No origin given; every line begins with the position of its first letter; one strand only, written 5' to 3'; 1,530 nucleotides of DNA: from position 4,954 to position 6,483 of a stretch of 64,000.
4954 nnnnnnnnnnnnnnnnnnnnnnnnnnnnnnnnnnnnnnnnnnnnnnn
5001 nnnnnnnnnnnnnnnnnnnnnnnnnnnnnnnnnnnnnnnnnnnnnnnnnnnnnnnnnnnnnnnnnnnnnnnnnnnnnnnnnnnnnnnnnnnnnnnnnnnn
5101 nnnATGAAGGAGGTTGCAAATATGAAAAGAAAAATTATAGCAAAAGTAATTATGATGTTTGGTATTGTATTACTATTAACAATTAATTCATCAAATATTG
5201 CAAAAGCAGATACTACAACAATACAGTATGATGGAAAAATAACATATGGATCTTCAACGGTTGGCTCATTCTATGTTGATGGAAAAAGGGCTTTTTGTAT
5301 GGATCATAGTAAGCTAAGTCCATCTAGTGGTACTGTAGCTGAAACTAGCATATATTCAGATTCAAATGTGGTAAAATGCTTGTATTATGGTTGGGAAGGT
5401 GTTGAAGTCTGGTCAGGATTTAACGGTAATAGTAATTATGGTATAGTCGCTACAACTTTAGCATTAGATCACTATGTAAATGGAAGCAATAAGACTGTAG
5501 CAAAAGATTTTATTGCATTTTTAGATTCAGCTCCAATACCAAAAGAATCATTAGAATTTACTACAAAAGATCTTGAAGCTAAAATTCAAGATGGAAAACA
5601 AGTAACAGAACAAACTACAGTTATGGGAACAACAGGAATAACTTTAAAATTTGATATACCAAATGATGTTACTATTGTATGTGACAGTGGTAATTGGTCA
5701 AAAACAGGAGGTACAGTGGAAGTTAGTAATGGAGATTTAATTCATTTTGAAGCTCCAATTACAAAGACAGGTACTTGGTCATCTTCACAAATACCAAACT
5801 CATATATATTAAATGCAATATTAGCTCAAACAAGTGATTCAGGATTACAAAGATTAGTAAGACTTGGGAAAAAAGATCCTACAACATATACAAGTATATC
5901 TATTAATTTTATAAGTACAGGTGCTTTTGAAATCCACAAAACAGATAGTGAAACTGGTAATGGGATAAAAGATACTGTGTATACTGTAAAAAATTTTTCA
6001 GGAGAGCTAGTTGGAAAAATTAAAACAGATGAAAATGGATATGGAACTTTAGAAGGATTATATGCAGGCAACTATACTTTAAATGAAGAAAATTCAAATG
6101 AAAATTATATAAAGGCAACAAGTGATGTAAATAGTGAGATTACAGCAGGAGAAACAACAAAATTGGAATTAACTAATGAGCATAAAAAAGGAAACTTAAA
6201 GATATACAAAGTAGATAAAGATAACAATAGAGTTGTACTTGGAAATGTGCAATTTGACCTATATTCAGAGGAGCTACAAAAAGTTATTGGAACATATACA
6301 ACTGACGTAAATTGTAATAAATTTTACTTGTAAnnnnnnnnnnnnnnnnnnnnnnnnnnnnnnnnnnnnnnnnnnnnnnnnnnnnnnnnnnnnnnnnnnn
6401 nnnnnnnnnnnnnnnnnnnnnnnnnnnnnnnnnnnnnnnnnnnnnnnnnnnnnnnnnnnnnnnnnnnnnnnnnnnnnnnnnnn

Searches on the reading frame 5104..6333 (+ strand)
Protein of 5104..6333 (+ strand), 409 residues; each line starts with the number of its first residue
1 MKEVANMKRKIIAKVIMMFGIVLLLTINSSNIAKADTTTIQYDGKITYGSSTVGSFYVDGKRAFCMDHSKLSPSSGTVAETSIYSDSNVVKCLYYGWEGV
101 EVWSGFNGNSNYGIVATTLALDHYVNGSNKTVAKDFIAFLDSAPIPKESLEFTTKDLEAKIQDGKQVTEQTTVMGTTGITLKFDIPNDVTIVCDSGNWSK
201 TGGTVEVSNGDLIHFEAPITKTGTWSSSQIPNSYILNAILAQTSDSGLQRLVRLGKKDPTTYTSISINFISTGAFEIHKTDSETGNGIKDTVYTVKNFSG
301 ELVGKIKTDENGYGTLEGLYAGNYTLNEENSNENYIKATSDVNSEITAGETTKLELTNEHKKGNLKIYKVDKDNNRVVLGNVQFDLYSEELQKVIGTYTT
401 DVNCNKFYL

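Call 54: search_protein_families(library=pfam, proteins=[window:5104-6333:+], max_evalue=0.00001)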
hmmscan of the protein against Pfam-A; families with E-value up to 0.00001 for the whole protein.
window:5104-6333:+ (409 aa): 2 families
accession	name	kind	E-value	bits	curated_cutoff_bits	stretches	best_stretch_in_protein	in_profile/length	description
PF17802.7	SpaA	-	4.7e-14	52.7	23.1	1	274-359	2-90/91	Prealbumin-like fold domain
PF20610.3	TED_2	-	6.3e-09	36.3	27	1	40-101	10-69/131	Thioester domain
